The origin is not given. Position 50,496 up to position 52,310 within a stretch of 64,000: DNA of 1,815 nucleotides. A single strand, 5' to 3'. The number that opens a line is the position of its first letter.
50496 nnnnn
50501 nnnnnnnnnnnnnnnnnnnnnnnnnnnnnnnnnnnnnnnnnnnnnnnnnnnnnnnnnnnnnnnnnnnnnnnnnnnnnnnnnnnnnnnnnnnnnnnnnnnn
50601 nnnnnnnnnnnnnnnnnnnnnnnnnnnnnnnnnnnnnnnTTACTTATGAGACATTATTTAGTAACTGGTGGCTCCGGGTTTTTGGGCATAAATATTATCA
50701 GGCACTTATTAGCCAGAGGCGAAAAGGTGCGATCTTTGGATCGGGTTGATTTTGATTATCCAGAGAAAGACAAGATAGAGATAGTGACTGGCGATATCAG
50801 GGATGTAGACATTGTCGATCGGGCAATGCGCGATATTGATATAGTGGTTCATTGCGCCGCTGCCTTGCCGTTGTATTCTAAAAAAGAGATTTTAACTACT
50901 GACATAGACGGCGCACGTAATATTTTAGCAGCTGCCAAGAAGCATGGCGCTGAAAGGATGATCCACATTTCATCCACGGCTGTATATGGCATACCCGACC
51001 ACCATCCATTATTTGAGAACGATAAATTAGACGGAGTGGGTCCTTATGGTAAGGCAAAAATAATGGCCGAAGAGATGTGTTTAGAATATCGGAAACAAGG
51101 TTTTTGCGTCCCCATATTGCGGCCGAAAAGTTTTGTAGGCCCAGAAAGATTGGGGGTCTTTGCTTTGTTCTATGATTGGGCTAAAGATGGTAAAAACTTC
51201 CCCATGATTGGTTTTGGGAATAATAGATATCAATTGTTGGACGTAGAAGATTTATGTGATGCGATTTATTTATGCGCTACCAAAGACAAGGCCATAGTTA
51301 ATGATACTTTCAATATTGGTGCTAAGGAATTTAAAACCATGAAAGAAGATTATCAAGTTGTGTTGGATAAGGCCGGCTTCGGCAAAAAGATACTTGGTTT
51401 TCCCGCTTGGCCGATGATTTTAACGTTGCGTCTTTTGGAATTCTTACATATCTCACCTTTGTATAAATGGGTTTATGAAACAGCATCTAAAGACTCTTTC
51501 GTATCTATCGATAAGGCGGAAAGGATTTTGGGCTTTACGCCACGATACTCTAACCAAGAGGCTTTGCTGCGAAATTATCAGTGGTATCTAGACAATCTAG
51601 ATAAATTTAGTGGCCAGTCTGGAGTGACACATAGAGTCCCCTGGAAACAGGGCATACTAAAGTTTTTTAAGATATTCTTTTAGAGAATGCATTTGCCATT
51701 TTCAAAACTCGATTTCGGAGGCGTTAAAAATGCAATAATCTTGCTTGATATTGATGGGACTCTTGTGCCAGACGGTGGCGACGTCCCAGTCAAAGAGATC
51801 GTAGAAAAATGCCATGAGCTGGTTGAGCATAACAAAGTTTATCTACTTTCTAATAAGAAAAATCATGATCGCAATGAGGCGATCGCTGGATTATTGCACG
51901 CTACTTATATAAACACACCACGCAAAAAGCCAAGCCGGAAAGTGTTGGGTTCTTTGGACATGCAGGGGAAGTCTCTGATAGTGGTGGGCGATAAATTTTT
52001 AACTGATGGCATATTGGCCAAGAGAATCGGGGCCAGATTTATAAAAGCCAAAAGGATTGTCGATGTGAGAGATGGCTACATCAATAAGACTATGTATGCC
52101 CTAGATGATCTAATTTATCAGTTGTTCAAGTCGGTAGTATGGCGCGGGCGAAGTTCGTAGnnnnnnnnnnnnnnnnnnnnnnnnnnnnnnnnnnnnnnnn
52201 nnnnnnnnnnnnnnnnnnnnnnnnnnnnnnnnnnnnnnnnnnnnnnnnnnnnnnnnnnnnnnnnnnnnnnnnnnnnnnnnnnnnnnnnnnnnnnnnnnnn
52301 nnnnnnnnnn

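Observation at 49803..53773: Mycobacterial-type lipid-linked pentose donor module (DPPR synthase homologue + SDR + phosphatase + GT-C) in a CPR-like genome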

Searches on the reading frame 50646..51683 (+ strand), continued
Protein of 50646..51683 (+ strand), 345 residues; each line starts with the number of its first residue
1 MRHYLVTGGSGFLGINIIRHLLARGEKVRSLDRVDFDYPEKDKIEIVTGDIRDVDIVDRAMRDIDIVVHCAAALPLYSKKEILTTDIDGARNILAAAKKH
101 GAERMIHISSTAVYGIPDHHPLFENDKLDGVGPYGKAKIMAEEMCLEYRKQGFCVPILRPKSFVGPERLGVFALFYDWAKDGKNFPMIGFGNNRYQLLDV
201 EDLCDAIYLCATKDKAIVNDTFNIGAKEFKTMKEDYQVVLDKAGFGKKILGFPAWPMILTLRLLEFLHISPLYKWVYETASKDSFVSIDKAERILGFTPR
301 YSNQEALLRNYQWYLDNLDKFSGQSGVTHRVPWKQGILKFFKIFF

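Call 43: search_dna_similar(query=L081:15489-16931:-, collection=plasmids, mode=protein, max_rows=40, max_evalue=1e-15)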
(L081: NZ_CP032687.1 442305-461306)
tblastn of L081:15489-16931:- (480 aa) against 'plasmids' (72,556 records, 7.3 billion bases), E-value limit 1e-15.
Records with a match: 94; places in all: 95; records where one place covers at least 80% of the query: 81.
Best place of each record, by identity: >=99% 1; 80-90% 2; 60-80% 8; <60% 83.
By first word of the organism name: Rhizobium 36; Sinorhizobium 7; Azospirillum 4; Mesorhizobium 3; Burkholderia 3; Cereibacter 3; Salipiger 3; Sphingomonadaceae 3; Vibrio 3; Agrobacterium 2; and 23 more.
By predicted mobility (MOB-suite, as given by PLSDB): non-mobilizable 64; conjugative 23; mobilizable 7.
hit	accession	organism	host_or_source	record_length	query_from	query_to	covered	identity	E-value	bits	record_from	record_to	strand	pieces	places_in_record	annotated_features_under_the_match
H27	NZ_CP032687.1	Rhizobium sp. CCGE531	Phaseolus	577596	1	463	96%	100.0%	0e+0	884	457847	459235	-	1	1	UbiA family prenyltransferase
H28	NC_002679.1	Mesorhizobium japonicum MAFF 303099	-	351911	1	463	96%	82.5%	0e+0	733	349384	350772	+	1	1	UbiA family prenyltransferase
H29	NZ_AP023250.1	Mesorhizobium sp. 131-2-5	Lotus japonicus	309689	1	463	96%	81.3%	0e+0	735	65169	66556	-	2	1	UbiA family prenyltransferase | hypothetical protein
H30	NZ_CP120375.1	Sinorhizobium garamanticum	Argyrolobium uniflorum,Cell culture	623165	1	463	96%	79.5%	0e+0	702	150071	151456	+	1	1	UbiA family prenyltransferase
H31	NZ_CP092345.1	Rhizobium gallicum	Phaseolus vulgaris,Cell culture,nodule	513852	1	463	96%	78.6%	0e+0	714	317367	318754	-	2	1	UbiA family prenyltransferase | hypothetical protein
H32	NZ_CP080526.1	Mesorhizobium sp. AR07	Oxytropis sp.,Cell culture,root nodule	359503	1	463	96%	78.4%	0e+0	704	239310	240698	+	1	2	UbiA family prenyltransferase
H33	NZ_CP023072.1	Sinorhizobium fredii CCBAU 83666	G.max,nodule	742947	1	463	96%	78.2%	0e+0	700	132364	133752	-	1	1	UbiA family prenyltransferase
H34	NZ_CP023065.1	Sinorhizobium sp. CCBAU 05631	G.max,nodule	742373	1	463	96%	76.9%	0e+0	692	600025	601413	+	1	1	UbiA family prenyltransferase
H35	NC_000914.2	Sinorhizobium fredii NGR234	-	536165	1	463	96%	76.9%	0e+0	692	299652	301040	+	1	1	UbiA family prenyltransferase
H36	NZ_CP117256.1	Rhizobium tumorigenes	Rubus sp.,pure bacterial culture,Aerial ...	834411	10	463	95%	43.4%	5e-100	336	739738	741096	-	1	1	UbiA family prenyltransferase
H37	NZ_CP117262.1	Rhizobium tumorigenes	Rubus sp.,pure bacterial culture,Aerial ...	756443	10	463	95%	43.4%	5e-100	336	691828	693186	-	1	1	UbiA family prenyltransferase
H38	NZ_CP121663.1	Rhizobium sp. CB3090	Gliricidia sp.,cell culture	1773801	10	463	95%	43.3%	2e-95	322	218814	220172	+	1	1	record has no annotation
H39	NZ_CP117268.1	Rhizobium rhododendri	Rhododendron sp.,pure bacterial ...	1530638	10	463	95%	42.3%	1e-95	323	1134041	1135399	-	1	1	record has no annotation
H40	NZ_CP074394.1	Agrobacterium salinitolerans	Cotton,tiaaue sample,root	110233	11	463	94%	42.0%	3e-99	333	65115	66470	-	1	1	UbiA family prenyltransferase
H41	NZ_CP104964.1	Devosia neptuniae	Vicia costata,cell culture,root nodule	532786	11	463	94%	40.7%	3e-86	296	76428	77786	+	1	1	UbiA family prenyltransferase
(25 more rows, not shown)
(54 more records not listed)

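Call 46: find_encoding_contigs(protein=P0223, flank=7000, max_places=2)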
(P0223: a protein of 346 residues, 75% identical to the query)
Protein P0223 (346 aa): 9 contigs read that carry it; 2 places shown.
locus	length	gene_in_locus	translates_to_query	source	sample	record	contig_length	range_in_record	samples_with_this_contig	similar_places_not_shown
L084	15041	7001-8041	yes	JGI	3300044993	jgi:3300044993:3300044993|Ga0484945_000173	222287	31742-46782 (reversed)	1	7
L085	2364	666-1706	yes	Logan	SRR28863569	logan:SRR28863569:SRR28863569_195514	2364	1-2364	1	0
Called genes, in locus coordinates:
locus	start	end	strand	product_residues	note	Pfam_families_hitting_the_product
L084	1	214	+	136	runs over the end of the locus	PF05014:Nuc_deoxyrib_tr, PF15891:Nuc_deoxyri_tr2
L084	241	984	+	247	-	PF03575:Peptidase_S51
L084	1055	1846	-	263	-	-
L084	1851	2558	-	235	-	PF01061:ABC2_membrane, PF24686:FLQE3_permease, PF12698:ABC2_membrane_3 (weak)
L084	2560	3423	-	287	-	PF00005:ABC_tran, PF13304:AAA_21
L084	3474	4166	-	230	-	PF00440:TetR_N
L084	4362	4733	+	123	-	-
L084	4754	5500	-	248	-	PF21314:TM_ErbB1 (faint)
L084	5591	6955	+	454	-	-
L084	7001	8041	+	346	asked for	PF01073:3Beta_HSD, PF01370:Epimerase, PF02719:Polysacc_synt_2, PF04321:RmlD_sub_bind, PF05368:NmrA (weak), PF13460:NAD_binding_10, PF16363:GDP_Man_Dehyd, PF07993:NAD_binding_4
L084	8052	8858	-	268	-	PF13468:Glyoxalase_3, PF13669:Glyoxalase_4 (faint)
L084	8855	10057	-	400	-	PF11806:Enterochelin_N, PF00756:Esterase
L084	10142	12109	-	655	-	PF00999:Na_H_Exchanger, PF02254:TrkA_N, PF02080:TrkA_C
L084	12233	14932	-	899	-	PF25788:Ig_Rha78A_N, PF08531:Bac_rhamnosid_N, PF05592:Bac_rhamnosid, PF17389:Bac_rhamnosid6H, PF17390:Bac_rhamnosid_C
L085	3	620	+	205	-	?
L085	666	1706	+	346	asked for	PF01073:3Beta_HSD, PF01370:Epimerase, PF02719:Polysacc_synt_2, PF04321:RmlD_sub_bind, PF05368:NmrA (weak), PF13460:NAD_binding_10, PF16363:GDP_Man_Dehyd, PF07993:NAD_binding_4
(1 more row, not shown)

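Call 47: find_encoding_contigs(protein=P0135, flank=7000, max_places=1)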
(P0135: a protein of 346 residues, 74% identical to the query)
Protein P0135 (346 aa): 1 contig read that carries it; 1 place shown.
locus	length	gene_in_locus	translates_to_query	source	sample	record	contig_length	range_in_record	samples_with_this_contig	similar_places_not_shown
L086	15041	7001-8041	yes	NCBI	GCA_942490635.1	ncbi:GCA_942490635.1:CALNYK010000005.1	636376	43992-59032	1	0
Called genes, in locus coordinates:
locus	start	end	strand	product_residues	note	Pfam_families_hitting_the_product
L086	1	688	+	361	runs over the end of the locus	PF00383:dCMP_cyt_deam_1, PF14437:MafB19-deam, PF01872:RibD_C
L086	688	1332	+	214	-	PF00677:Lum_binding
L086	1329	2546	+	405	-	PF00926:DHBP_synthase, PF00925:GTP_cyclohydro2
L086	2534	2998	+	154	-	PF00885:DMRL_synthase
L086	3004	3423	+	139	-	PF01029:NusB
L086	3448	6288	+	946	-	PF11028:TMEM260_N, PF28495:TMEM260_2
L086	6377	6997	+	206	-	PF12710:HAD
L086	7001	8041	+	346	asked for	PF01073:3Beta_HSD, PF01370:Epimerase, PF02719:Polysacc_synt_2, PF04321:RmlD_sub_bind, PF05368:NmrA (weak), PF13460:NAD_binding_10, PF16363:GDP_Man_Dehyd, PF07993:NAD_binding_4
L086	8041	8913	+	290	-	PF01040:UbiA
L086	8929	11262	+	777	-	PF09586:YfhO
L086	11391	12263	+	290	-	PF05050:Methyltransf_21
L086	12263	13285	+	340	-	PF03706:LPG_synthase_TM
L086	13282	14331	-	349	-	PF01075:Glyco_transf_9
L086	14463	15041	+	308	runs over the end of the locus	PF00535:Glycos_transf_2, PF10111:Glyco_tranf_2_2 (weak), PF13641:Glyco_tranf_2_3 (weak)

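Call 48: find_encoding_contigs(protein=P0239, flank=7000, max_places=1)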
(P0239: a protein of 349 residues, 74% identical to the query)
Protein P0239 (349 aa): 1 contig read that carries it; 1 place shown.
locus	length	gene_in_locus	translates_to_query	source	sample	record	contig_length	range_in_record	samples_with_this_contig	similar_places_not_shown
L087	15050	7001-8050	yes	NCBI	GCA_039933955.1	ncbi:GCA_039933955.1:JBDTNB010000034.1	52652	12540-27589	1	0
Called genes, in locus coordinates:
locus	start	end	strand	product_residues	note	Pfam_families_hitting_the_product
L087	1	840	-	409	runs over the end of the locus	PF04389:Peptidase_M28, PF01546:Peptidase_M20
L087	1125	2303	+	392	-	-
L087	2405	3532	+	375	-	-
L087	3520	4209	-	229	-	PF05977:MFS_3, PF07690:MFS_1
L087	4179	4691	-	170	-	PF05977:MFS_3, PF07690:MFS_1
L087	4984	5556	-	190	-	PF01022:HTH_5, PF12840:HTH_20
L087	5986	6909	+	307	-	PF01497:Peripla_BP_2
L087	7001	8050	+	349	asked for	PF01073:3Beta_HSD, PF01370:Epimerase, PF02719:Polysacc_synt_2, PF04321:RmlD_sub_bind, PF13460:NAD_binding_10, PF16363:GDP_Man_Dehyd, PF07993:NAD_binding_4 (weak)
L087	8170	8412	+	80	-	-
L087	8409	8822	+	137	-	PF01850:PIN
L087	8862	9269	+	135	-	-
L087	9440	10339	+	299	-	PF06685:DUF1186 (weak)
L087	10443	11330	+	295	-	-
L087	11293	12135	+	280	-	-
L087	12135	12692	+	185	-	PF13489:Methyltransf_23 (faint), PF03848:TehB, PF08242:Methyltransf_12 (weak), PF13649:Methyltransf_25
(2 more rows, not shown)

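Call 66: predict_structure(alignment_id=A4)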
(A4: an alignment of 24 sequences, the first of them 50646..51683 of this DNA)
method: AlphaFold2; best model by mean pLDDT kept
length: 345 residues; sequences in the alignment: 24
mean_pLDDT: 75.7   pTM: 0.80
mean pLDDT of the five models: 75.7, 75.5, 74.0, 72.8, 72.3
residues with pLDDT >= 90: 95; 70-90: 133; 50-70: 68; < 50: 49
segments of 3 or more residues with pLDDT < 50: 112-130, 164-167, 270-281, 325-338
pLDDT, mean of each block of 10 residues (from residue 1): 93 90 98 87 95 97 97 69 88 97 90 40 40 70 89 85 50 67 74 72 92 89 75 81 84 68 63 46 63 85 82 77 48 42 57
secondary structure, 60 per line:
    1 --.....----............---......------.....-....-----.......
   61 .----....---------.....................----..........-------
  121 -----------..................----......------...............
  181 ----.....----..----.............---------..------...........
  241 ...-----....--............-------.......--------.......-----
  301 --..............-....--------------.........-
elements in order: E3-7 H12-23 E27-32 H39-43 E45-48 H54-61 E66-69 H79-99 E104-110 H132-149 E154-159 H166-180 E185-189 H200-212 H232-243 E249-252 H255-266 H274-280 H289-295 H303-316 H318-321 H336-344

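Call 70: fold_search(model_id=the predicted structure, library=pdb)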
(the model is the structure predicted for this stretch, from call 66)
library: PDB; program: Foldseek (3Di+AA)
matches with E <= 10: 1974; with E <= 0.001: 1570
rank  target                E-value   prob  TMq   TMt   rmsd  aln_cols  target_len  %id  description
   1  8rdg_A                5.6e-20  1.00  0.68  0.74   4.6       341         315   24  Crystal structure of UDP-galactose 4-epimerase from Pyrococcus horikoshii with bound NAD (released 2024-12-18)
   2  8rdh_A                6.6e-20  1.00  0.69  0.74   4.6       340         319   25  Crystal structure of UDP-galactose 4-epimerase from Pyrococcus horikoshii with bound NAD and GDP-L-fucose (released 2024-12-18)
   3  8rdi_A                1.2e-19  1.00  0.68  0.74   4.8       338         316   24  Crystal structure of UDP-galactose 4-epimerase from Pyrococcus horikoshii containing Y145F mutation and with bound NAD (released 2024-12-18)
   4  2hun_B                3.2e-19  1.00  0.73  0.77   3.9       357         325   24  Crystal structure of hypothetical protein PH0414 from Pyrococcus horikoshii OT3 (released 2007-01-26)
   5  2hun_A                1.1e-18  1.00  0.73  0.76   4.0       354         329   24  Crystal structure of hypothetical protein PH0414 from Pyrococcus horikoshii OT3 (released 2007-01-26)
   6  6bi4_A                1.2e-18  1.00  0.70  0.77   4.3       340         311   22  2.9 Angstrom Resolution Crystal Structure of dTDP-Glucose 4,6-dehydratase (rfbB) from Bacillus anthracis str. Ames in  (released 2017-11-08)
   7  8sk0_A                1.8e-18  1.00  0.72  0.75   3.9       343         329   22  Crystal structure of EvdS6 decarboxylase in ligand bound state (released 2023-08-09)
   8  1sb8                  1.8e-18  1.00  0.70  0.71   4.1       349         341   20  Crystal structure of Pseudomonas aeruginosa UDP-N-acetylglucosamine 4-epimerase complexed with UDP-N-acetylgalactosamine (released 2004-05-25)
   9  8shh_A                2.1e-18  1.00  0.69  0.74   3.9       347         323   22  Crystal structure of EvdS6 decarboxylase in ligand free state (released 2023-08-09)
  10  1kep_B                2.6e-18  1.00  0.67  0.67   6.2       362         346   22  The crystal structure of dTDP-D-glucose 4,6-dehydratase (RmlB) from Streptococcus suis with dTDP-xylose bound (released 2002-01-25)
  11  6bi4_B                2.9e-18  1.00  0.70  0.77   4.0       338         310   22  2.9 Angstrom Resolution Crystal Structure of dTDP-Glucose 4,6-dehydratase (rfbB) from Bacillus anthracis str. Ames in  (released 2017-11-08)
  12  6pnl                  4.0e-18  1.00  0.74  0.75   3.9       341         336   23  Structure of Epimerase Mth375 from the thermophilic pseudomurein-containing methanogen Methanothermobacter thermautotrop (released 2020-07-08)
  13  4id9_B                4.4e-18  1.00  0.68  0.71   4.5       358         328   19  Crystal structure of a short-chain dehydrogenase/reductase superfamily protein from agrobacterium tumefaciens (TARGET  (released 2012-12-26)
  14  3wj7_A                4.7e-18  1.00  0.71  0.74   4.5       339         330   22  Crystal structure of gox2253 (released 2014-06-04)
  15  1ker_B                4.7e-18  1.00  0.68  0.68   4.8       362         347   22  The crystal structure of dTDP-D-glucose 4,6-dehydratase (RmlB) from Streptococcus suis with dTDP-D-glucose bound (released 2002-01-25)
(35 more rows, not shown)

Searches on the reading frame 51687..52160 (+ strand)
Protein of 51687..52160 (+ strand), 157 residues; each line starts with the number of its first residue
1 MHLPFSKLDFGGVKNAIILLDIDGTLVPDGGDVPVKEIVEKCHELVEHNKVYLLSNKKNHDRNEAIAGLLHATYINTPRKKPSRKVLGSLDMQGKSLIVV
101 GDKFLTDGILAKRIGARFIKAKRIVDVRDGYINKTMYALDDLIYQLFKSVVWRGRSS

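Call 3: search_protein_families(library=pfam, proteins=[window:51687-52160:+], max_evalue=0.01)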
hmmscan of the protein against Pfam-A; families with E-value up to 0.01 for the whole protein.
window:51687-52160:+ (157 aa): 1 family
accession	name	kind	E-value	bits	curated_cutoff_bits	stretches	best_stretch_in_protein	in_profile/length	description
PF09419.16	PGP_phosphatase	-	0.00018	21.6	20.4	1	18-119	44-161/168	Mitochondrial PGP phosphatase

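Call 4: search_protein_families(library=ncbifam, proteins=[window:51687-52160:+], max_evalue=0.01)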
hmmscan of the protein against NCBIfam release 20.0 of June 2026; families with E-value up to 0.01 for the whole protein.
window:51687-52160:+ (157 aa): 7 families
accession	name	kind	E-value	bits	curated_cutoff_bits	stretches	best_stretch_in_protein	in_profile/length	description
TIGR01668.1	YqeG_hyp_ppase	hypoth_equivalog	2.2e-12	46.9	89.1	1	18-136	28-150/170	YqeG family HAD IIIA-type phosphatase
TIGR01662.1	HAD-SF-IIIA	subfamily_domain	2.4e-08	34.2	44.6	1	17-122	2-139/141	HAD-IIIA family hydrolase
TIGR01460.1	HAD-SF-IIA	subfamily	0.00038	20.3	100.15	0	18-69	1-54/246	HAD-IIA family hydrolase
TIGR01656.1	Histidinol-ppas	subfamily_domain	0.0023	17.8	84.15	0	77-118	102-142/149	histidinol-phosphate phosphatase domain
TIGR01484.1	HAD-SF-IIB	subfamily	0.0055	16.8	41.8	0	17-55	1-40/221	HAD-IIB family hydrolase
TIGR01458.1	HAD-SF-IIA-hyp3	hypoth_equivalog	0.0058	16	175.95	0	18-67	4-56/257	TIGR01458 family HAD-type hydrolase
TIGR01549.1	HAD-SF-IA-v1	subfamily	0.0077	16.7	23.3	0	50-115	78-149/149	HAD-IA family hydrolase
